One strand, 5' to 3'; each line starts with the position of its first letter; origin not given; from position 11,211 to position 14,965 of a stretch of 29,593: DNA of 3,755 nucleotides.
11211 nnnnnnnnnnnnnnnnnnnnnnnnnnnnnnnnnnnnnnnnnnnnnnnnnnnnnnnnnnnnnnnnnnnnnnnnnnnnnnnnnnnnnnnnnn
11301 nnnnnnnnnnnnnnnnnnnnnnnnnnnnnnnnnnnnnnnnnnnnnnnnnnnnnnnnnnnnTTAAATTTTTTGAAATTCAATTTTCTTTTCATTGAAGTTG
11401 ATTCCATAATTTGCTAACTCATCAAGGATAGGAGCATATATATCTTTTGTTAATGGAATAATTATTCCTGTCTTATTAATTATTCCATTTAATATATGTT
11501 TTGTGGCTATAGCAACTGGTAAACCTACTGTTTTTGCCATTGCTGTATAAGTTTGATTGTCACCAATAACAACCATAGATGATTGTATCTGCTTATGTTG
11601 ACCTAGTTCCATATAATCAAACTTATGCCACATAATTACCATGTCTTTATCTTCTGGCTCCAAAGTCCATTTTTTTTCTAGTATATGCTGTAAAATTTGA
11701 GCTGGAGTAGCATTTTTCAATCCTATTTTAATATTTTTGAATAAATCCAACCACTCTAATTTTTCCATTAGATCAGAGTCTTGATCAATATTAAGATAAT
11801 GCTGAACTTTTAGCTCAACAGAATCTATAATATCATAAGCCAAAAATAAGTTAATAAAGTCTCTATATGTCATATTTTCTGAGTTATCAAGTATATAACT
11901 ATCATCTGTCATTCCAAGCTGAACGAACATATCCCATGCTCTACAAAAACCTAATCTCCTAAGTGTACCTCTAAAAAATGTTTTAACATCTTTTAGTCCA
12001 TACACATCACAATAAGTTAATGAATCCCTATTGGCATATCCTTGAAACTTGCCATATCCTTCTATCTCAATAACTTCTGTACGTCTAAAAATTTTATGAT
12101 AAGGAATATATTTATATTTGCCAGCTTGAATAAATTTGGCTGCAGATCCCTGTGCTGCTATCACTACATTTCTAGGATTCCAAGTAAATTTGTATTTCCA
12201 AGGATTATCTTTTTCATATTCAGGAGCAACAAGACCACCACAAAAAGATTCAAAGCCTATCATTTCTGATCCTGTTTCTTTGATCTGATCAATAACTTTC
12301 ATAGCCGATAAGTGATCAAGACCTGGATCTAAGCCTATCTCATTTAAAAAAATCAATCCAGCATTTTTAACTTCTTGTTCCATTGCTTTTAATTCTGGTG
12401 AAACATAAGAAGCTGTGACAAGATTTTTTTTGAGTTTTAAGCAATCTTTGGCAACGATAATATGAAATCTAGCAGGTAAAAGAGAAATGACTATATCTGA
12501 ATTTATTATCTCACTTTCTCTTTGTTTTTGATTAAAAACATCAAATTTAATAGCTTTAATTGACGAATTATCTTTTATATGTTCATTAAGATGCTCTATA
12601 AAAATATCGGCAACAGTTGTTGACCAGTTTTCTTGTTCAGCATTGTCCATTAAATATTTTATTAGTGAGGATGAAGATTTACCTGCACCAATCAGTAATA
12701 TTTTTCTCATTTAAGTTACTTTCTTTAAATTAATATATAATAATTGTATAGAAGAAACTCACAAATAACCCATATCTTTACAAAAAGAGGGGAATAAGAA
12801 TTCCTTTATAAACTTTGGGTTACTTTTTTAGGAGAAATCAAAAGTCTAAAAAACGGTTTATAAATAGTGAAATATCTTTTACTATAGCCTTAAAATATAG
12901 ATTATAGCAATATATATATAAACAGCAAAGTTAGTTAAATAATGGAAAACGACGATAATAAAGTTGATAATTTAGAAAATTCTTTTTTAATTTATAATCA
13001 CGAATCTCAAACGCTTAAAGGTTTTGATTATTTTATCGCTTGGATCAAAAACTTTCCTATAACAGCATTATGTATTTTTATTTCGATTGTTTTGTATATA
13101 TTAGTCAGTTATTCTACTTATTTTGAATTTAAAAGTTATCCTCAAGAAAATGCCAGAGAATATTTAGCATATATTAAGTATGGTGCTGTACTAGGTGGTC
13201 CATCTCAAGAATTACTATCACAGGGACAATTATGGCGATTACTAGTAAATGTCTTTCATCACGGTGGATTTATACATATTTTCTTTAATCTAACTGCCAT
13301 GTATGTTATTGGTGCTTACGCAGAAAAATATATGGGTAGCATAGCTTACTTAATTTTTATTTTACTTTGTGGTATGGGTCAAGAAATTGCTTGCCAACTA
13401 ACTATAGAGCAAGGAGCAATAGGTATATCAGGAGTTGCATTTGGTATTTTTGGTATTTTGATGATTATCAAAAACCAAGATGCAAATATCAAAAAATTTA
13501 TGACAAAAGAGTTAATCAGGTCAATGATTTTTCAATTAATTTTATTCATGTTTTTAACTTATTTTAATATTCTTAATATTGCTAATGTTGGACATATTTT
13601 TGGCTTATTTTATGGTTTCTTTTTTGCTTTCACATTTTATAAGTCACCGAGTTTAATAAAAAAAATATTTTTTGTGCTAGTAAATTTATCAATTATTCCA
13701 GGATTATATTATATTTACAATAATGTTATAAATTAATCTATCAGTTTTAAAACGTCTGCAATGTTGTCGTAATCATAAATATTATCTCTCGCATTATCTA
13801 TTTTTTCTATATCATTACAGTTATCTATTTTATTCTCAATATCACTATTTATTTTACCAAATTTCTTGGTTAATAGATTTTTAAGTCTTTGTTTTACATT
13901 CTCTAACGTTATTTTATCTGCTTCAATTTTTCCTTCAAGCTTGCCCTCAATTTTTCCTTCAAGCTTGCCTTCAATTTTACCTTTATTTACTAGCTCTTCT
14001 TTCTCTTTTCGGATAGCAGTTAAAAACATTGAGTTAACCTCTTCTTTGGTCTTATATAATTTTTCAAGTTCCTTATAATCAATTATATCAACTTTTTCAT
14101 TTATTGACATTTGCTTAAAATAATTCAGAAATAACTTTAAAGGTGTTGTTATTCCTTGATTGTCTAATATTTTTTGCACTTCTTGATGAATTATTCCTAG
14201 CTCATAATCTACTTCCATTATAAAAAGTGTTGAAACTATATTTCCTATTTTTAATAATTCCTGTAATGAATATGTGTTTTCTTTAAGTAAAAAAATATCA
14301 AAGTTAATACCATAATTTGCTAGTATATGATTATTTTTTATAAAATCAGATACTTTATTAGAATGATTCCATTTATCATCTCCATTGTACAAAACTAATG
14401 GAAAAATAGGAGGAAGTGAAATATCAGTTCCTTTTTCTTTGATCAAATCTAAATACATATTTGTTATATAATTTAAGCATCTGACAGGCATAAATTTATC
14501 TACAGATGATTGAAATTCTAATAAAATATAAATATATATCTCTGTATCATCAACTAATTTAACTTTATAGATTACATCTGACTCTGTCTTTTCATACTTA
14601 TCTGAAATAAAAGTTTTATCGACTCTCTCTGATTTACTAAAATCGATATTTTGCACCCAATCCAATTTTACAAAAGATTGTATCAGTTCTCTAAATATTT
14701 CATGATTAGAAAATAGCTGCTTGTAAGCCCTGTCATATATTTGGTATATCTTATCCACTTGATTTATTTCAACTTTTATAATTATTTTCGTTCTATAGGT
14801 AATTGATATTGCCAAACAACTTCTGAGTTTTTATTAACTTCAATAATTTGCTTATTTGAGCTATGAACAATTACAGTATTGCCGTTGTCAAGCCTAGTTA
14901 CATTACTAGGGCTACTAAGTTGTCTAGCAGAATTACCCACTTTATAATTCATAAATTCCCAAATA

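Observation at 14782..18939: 1385-aa MshEN/GspE-N domain protein with three beta-propellers and a zinc ribbon but no ATPase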

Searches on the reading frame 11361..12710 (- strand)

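Call 7: search_protein_families(library=pfam, proteins=[window:11361-12710:-], max_evalue=0.001)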
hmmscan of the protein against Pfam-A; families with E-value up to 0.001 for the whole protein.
window:11361-12710:- (449 aa): 2 families
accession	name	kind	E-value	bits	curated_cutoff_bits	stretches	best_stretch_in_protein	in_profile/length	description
PF16653.10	Sacchrp_dh_C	-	1.4e-77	261.8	31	1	126-437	1-265/265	Saccharopine dehydrogenase C-terminal domain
PF03435.24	Sacchrp_dh_NADP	-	1.1e-12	48.9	25.1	1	4-121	1-128/129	Saccharopine dehydrogenase NADP binding domain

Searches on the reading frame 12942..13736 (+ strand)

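Call 7: search_protein_families(library=pfam, proteins=[window:12942-13736:+], max_evalue=0.001)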
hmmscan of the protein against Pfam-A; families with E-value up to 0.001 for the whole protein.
window:12942-13736:+ (264 aa): 1 family
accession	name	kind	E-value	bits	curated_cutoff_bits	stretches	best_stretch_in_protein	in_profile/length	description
PF01694.28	Rhomboid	-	7.2e-23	81.8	22.6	1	95-234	2-142/143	Rhomboid domain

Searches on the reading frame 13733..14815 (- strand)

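Call 7: search_protein_families(library=pfam, proteins=[window:13733-14815:-], max_evalue=0.001)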
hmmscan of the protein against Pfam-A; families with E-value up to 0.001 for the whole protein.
window:13733-14815:- (360 aa): 1 family
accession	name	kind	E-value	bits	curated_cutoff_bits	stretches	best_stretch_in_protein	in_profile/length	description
PF04754.18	Transposase_31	-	2.9e-25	89.5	21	1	27-200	3-173/203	Putative transposase, YhgA-like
